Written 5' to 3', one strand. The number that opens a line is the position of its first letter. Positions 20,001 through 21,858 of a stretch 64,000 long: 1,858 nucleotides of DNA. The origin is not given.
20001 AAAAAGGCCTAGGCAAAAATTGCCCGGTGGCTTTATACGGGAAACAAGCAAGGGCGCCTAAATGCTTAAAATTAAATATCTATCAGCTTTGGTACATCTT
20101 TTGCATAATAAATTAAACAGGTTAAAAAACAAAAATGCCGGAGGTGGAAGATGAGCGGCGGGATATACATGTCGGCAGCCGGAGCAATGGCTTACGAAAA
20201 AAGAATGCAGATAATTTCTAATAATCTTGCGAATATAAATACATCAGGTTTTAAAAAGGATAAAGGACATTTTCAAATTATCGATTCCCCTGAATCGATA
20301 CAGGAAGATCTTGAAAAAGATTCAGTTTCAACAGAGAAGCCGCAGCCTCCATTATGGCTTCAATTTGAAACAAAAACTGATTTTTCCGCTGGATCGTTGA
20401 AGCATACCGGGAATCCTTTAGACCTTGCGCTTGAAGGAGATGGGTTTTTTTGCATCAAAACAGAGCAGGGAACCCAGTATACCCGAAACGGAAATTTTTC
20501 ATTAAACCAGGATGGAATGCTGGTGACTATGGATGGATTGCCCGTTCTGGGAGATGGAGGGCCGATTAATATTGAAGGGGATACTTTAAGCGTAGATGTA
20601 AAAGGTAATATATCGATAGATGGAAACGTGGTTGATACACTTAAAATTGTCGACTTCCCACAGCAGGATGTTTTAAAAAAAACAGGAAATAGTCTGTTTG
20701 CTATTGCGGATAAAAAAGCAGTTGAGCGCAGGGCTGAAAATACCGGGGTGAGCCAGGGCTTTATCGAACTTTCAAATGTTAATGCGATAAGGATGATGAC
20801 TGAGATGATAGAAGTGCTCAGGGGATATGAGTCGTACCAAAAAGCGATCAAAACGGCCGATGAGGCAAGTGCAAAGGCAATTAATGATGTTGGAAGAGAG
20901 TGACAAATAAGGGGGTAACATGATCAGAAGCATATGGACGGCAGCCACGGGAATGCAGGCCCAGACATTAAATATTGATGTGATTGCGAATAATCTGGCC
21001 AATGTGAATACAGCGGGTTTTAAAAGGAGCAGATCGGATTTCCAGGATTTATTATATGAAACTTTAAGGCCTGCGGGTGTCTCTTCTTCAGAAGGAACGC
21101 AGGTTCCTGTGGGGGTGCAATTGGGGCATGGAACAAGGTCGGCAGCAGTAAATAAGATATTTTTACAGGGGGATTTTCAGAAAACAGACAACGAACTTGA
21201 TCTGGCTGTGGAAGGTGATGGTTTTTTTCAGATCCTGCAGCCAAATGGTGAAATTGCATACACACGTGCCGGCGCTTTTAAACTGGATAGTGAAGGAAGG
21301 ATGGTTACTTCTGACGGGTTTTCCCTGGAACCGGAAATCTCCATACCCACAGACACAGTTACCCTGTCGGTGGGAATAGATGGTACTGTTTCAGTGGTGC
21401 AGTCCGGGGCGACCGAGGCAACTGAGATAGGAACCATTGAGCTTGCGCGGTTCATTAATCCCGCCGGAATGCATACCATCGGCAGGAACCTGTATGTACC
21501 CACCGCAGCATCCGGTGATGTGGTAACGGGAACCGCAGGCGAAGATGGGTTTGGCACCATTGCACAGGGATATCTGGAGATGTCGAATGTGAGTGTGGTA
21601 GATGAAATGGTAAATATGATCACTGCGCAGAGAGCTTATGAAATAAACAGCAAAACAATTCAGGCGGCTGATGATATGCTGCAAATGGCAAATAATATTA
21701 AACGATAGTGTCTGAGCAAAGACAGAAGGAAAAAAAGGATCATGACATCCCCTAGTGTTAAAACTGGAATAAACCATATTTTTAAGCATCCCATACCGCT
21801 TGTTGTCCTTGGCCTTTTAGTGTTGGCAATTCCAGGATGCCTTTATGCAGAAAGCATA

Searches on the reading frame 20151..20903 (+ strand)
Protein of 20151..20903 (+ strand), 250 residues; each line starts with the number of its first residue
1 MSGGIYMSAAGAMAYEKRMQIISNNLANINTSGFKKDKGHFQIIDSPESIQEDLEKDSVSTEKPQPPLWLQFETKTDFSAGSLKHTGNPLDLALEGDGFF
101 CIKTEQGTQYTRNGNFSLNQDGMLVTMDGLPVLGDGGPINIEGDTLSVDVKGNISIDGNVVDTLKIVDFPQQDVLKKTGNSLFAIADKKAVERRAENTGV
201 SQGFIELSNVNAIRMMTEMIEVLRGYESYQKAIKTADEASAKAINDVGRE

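Call 8: search_protein_families(library=pfam, proteins=[window:20151-20903:+])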
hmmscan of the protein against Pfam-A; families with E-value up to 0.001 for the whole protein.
window:20151-20903:+ (250 aa): 3 families
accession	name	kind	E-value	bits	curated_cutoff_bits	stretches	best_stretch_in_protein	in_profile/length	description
PF22692.1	LlgE_F_G_D1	-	2e-15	57.1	27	1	93-153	1-61/64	Flagellar hook protein FlgE/F/G D1 domain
PF06429.18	Flg_bbr_C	-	1.5e-14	53.7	23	1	202-245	2-45/46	Flagellar basal body rod FlgEFG protein C-terminal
PF00460.25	Flg_bb_rod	-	1.1e-07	32.1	20.7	1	5-35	1-31/31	Flagella basal body rod protein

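Call 18: find_encoding_contigs(protein=window:20151-20903:+, flank=3000, max_places=10)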
Protein window:20151-20903:+ (250 aa): 2 contigs read that carry it; 1 place shown.
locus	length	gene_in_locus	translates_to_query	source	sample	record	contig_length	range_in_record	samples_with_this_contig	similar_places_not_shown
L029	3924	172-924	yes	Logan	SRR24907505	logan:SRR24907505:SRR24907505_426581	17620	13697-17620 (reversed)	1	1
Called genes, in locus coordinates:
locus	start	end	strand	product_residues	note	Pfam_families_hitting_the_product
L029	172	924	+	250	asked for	PF00460:Flg_bb_rod, PF22692:LlgE_F_G_D1, PF06429:Flg_bbr_C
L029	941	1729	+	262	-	PF00460:Flg_bb_rod, PF22692:LlgE_F_G_D1, PF06429:Flg_bbr_C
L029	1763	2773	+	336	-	PF08666:SAF (weak), PF13144:ChapFlgA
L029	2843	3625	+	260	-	PF02107:FlgH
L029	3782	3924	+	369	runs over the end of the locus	PF02119:FlgI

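Call 61: find_homologous_proteins(query=window:20151-20903:+, max_evalue=1e-60)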
Query window:20151-20903:+ (250 aa): 847 proteins with E <= 1e-60 among 3838 candidates; the best 120 are listed.
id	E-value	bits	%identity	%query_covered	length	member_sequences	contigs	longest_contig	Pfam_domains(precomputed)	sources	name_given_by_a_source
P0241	2.5e-142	490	88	100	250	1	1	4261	PF06429.19,PF00460.26,PF22692.2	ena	-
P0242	1.1e-141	488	88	94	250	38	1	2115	PF06429.19,PF00460.26,PF22692.2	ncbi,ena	-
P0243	2.5e-141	487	89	100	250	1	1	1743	PF06429.19,PF00460.26,PF22692.2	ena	-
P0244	3.2e-141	487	88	100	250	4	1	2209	PF06429.19,PF00460.26,PF22692.2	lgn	-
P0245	9.2e-141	485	88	100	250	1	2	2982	PF06429.19,PF00460.26,PF22692.2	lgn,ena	-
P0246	1.5e-139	481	87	100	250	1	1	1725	PF06429.19,PF00460.26,PF22692.2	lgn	-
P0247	4.6e-139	480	87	100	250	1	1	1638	PF06429.19,PF00460.26,PF22692.2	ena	-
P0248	4.9e-139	479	87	100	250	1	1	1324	PF06429.19,PF00460.26,PF22692.2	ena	-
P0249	6.1e-139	479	88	100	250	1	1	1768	PF06429.19,PF00460.26,PF22692.2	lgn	-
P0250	9.1e-139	479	87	100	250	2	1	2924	PF06429.19,PF00460.26,PF22692.2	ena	-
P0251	9.4e-139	479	88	100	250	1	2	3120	PF06429.19,PF00460.26,PF22692.2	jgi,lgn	jgi:flagellar basal-body rod protein FlgG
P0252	1.0e-138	478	88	100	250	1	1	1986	PF06429.19,PF00460.26,PF22692.2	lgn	-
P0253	1.3e-138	478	86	100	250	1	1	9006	PF06429.19,PF00460.26,PF22692.2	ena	-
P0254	1.5e-138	478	88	100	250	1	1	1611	PF06429.19,PF00460.26,PF22692.2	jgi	-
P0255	1.9e-138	478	87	100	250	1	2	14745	PF06429.19,PF00460.26,PF22692.2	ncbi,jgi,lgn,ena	-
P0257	2.8e-138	477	85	100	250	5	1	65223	PF06429.19,PF00460.26,PF22692.2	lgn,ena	-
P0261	7.0e-138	476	87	100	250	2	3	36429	PF06429.19,PF00460.26,PF22692.2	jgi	jgi:flagellar basal-body rod protein FlgG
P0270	8.7e-137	472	86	100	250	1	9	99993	PF06429.19,PF00460.26,PF22692.2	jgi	-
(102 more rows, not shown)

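Call 62: find_encoding_contigs(protein=P0270, flank=2500, max_places=10)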
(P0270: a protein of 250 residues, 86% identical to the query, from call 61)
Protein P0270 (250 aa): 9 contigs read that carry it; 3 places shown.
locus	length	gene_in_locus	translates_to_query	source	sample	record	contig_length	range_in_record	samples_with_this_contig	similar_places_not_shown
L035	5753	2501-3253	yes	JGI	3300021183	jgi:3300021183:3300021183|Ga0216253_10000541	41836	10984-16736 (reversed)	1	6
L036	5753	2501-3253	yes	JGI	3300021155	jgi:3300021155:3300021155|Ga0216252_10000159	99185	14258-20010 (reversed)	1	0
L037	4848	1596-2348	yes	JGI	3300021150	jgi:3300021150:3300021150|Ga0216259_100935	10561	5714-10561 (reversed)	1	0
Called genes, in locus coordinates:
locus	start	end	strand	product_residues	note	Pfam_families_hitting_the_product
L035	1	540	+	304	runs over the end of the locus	PF00142:Fer4_NifH, PF02374:ArsA_ATPase (weak), PF06564:CBP_BcsQ, PF10609:ParA, PF13614:AAA_31, PF01656:CbiA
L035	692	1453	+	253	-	PF04542:Sigma70_r2, PF08281:Sigma70_r4_2, PF04545:Sigma70_r4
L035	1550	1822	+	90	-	-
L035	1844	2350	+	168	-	-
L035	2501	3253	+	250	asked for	PF00460:Flg_bb_rod, PF22692:LlgE_F_G_D1, PF06429:Flg_bbr_C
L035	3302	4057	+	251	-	PF00460:Flg_bb_rod (weak), PF22692:LlgE_F_G_D1, PF06429:Flg_bbr_C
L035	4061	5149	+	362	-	PF08666:SAF (weak), PF13144:ChapFlgA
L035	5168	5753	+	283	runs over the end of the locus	PF02107:FlgH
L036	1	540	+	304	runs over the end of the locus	PF00142:Fer4_NifH, PF02374:ArsA_ATPase (weak), PF06564:CBP_BcsQ, PF10609:ParA, PF13614:AAA_31, PF01656:CbiA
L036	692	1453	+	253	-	PF04542:Sigma70_r2, PF08281:Sigma70_r4_2, PF04545:Sigma70_r4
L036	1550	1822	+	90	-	-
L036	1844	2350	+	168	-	-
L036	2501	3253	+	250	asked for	PF00460:Flg_bb_rod, PF22692:LlgE_F_G_D1, PF06429:Flg_bbr_C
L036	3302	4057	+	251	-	PF00460:Flg_bb_rod (weak), PF22692:LlgE_F_G_D1, PF06429:Flg_bbr_C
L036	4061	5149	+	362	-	PF08666:SAF (weak), PF13144:ChapFlgA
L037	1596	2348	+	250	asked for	PF00460:Flg_bb_rod, PF22692:LlgE_F_G_D1, PF06429:Flg_bbr_C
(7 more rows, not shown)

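Call 63: find_encoding_contigs(protein=P0261, flank=2500, max_places=4)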
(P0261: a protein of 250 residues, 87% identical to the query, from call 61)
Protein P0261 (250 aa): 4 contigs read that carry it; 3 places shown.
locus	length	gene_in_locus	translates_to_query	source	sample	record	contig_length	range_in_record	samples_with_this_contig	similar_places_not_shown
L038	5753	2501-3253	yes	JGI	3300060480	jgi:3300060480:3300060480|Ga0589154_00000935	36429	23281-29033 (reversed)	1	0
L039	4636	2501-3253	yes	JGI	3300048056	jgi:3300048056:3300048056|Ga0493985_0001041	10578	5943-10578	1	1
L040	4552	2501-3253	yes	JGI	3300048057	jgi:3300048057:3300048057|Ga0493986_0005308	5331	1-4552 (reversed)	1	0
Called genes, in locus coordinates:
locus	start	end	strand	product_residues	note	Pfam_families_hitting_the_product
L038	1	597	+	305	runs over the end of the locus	PF00142:Fer4_NifH, PF02374:ArsA_ATPase (weak), PF06564:CBP_BcsQ (weak), PF10609:ParA, PF13614:AAA_31, PF01656:CbiA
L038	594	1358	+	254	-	PF04542:Sigma70_r2, PF08281:Sigma70_r4_2, PF04545:Sigma70_r4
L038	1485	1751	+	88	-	-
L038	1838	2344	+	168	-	PF10975:DUF2802 (faint)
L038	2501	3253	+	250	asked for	PF00460:Flg_bb_rod, PF22692:LlgE_F_G_D1, PF06429:Flg_bbr_C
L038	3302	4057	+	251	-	PF00460:Flg_bb_rod, PF22692:LlgE_F_G_D1, PF06429:Flg_bbr_C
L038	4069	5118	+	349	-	PF08666:SAF, PF13144:ChapFlgA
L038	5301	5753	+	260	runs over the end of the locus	PF02107:FlgH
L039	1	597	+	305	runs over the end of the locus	PF00142:Fer4_NifH, PF02374:ArsA_ATPase (weak), PF06564:CBP_BcsQ (weak), PF10609:ParA, PF13614:AAA_31, PF01656:CbiA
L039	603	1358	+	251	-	PF04542:Sigma70_r2, PF08281:Sigma70_r4_2, PF04545:Sigma70_r4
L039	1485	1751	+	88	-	-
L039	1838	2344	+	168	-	PF10975:DUF2802 (faint)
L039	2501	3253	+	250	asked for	PF00460:Flg_bb_rod, PF22692:LlgE_F_G_D1, PF06429:Flg_bbr_C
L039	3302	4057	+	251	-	PF00460:Flg_bb_rod, PF22692:LlgE_F_G_D1, PF06429:Flg_bbr_C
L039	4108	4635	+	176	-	?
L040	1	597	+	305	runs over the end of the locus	PF00142:Fer4_NifH, PF02374:ArsA_ATPase (weak), PF06564:CBP_BcsQ (weak), PF10609:ParA, PF13614:AAA_31, PF01656:CbiA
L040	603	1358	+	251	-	PF04542:Sigma70_r2, PF08281:Sigma70_r4_2, PF04545:Sigma70_r4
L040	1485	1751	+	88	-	-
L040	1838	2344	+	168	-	PF10975:DUF2802 (faint)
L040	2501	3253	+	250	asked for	PF00460:Flg_bb_rod, PF22692:LlgE_F_G_D1, PF06429:Flg_bbr_C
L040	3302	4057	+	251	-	PF00460:Flg_bb_rod, PF22692:LlgE_F_G_D1, PF06429:Flg_bbr_C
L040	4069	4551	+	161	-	?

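Call 64: find_encoding_contigs(protein=P0257, flank=2500, max_places=4)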
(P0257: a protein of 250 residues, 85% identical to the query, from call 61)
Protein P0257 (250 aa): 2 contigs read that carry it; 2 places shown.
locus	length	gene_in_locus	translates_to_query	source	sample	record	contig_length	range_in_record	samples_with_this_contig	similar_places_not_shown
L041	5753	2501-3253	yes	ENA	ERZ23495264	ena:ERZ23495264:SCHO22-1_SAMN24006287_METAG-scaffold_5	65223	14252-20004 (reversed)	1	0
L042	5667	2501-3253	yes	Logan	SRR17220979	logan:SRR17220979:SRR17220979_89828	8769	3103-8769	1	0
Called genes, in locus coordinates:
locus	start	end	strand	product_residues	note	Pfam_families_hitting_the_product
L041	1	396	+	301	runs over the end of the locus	PF00142:Fer4_NifH, PF01656:CbiA, PF02374:ArsA_ATPase (weak), PF06564:CBP_BcsQ, PF10609:ParA, PF13614:AAA_31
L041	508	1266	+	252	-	PF04542:Sigma70_r2, PF08281:Sigma70_r4_2, PF04545:Sigma70_r4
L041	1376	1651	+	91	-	-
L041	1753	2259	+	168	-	-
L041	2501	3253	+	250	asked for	PF00460:Flg_bb_rod, PF22692:LlgE_F_G_D1, PF06429:Flg_bbr_C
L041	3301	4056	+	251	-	PF00460:Flg_bb_rod, PF22692:LlgE_F_G_D1, PF06429:Flg_bbr_C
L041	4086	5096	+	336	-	PF08666:SAF (weak), PF13144:ChapFlgA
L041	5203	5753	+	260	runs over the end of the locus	PF02107:FlgH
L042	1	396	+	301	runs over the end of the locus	PF00142:Fer4_NifH, PF01656:CbiA, PF02374:ArsA_ATPase (weak), PF06564:CBP_BcsQ, PF10609:ParA, PF13614:AAA_31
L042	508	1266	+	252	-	PF04542:Sigma70_r2, PF08281:Sigma70_r4_2, PF04545:Sigma70_r4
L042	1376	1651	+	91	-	-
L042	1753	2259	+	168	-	-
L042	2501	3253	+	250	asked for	PF00460:Flg_bb_rod, PF22692:LlgE_F_G_D1, PF06429:Flg_bbr_C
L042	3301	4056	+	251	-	PF00460:Flg_bb_rod, PF22692:LlgE_F_G_D1, PF06429:Flg_bbr_C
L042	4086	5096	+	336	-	PF08666:SAF (weak), PF13144:ChapFlgA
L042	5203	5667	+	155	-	?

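Call 81: find_encoding_contigs(protein=P0241, flank=3000, max_places=4)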
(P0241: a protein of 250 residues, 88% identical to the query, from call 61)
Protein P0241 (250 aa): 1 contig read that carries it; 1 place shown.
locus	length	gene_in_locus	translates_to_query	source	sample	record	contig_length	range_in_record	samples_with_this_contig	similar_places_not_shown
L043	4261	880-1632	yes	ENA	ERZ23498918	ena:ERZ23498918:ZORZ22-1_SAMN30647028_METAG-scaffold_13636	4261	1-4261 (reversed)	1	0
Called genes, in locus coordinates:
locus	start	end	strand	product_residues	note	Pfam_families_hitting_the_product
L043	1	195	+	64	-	?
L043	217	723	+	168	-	PF10975:DUF2802 (faint)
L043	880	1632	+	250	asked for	PF00460:Flg_bb_rod, PF22692:LlgE_F_G_D1, PF06429:Flg_bbr_C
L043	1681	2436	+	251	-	PF00460:Flg_bb_rod (weak), PF22692:LlgE_F_G_D1, PF06429:Flg_bbr_C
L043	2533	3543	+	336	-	PF08666:SAF (faint), PF13144:ChapFlgA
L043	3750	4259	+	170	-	?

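Call 82: find_encoding_contigs(protein=P0255, flank=3000, max_places=4)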
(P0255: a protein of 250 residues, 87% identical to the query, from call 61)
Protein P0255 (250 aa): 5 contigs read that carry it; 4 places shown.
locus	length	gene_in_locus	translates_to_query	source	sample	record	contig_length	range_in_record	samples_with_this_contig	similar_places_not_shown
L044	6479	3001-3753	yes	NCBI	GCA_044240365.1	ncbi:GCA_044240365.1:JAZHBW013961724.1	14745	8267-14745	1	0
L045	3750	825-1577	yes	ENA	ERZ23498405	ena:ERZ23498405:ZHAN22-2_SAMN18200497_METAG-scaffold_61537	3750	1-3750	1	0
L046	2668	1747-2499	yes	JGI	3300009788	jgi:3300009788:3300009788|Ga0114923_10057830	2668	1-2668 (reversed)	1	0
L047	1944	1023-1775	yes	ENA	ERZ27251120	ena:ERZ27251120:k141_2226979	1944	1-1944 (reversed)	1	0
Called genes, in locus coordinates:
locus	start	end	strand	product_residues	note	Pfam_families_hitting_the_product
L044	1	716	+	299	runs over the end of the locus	PF00142:Fer4_NifH, PF02374:ArsA_ATPase (weak), PF06564:CBP_BcsQ, PF10609:ParA, PF13614:AAA_31, PF01656:CbiA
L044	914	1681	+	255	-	PF04542:Sigma70_r2, PF08281:Sigma70_r4_2, PF04545:Sigma70_r4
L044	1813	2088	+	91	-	-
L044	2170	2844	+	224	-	PF10975:DUF2802 (faint)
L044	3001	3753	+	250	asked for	PF00460:Flg_bb_rod, PF22692:LlgE_F_G_D1, PF06429:Flg_bbr_C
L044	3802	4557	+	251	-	PF00460:Flg_bb_rod, PF22692:LlgE_F_G_D1, PF06429:Flg_bbr_C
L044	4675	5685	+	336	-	PF08666:SAF (weak), PF13144:ChapFlgA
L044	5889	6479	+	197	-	?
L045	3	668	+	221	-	?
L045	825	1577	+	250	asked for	PF00460:Flg_bb_rod, PF22692:LlgE_F_G_D1, PF06429:Flg_bbr_C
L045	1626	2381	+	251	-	PF00460:Flg_bb_rod, PF22692:LlgE_F_G_D1, PF06429:Flg_bbr_C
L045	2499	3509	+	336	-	PF08666:SAF (weak), PF13144:ChapFlgA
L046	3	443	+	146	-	?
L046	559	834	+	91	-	-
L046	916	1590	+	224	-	PF10975:DUF2802 (faint)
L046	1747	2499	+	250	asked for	PF00460:Flg_bb_rod, PF22692:LlgE_F_G_D1, PF06429:Flg_bbr_C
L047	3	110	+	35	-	?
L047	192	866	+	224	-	PF10975:DUF2802 (faint)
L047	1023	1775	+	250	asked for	PF00460:Flg_bb_rod, PF22692:LlgE_F_G_D1, PF06429:Flg_bbr_C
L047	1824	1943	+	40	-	?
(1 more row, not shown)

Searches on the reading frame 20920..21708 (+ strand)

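Call 8: search_protein_families(library=pfam, proteins=[window:20920-21708:+])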
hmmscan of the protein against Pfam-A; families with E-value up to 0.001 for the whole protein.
window:20920-21708:+ (262 aa): 3 families
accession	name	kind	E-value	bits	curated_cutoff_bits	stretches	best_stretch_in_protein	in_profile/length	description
PF22692.1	LlgE_F_G_D1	-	1.3e-25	89.8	27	1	96-159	1-64/64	Flagellar hook protein FlgE/F/G D1 domain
PF06429.18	Flg_bbr_C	-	5.1e-23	80.8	23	1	215-260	1-46/46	Flagellar basal body rod FlgEFG protein C-terminal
PF00460.25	Flg_bb_rod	-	3.7e-10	40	20.7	1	7-35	3-31/31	Flagella basal body rod protein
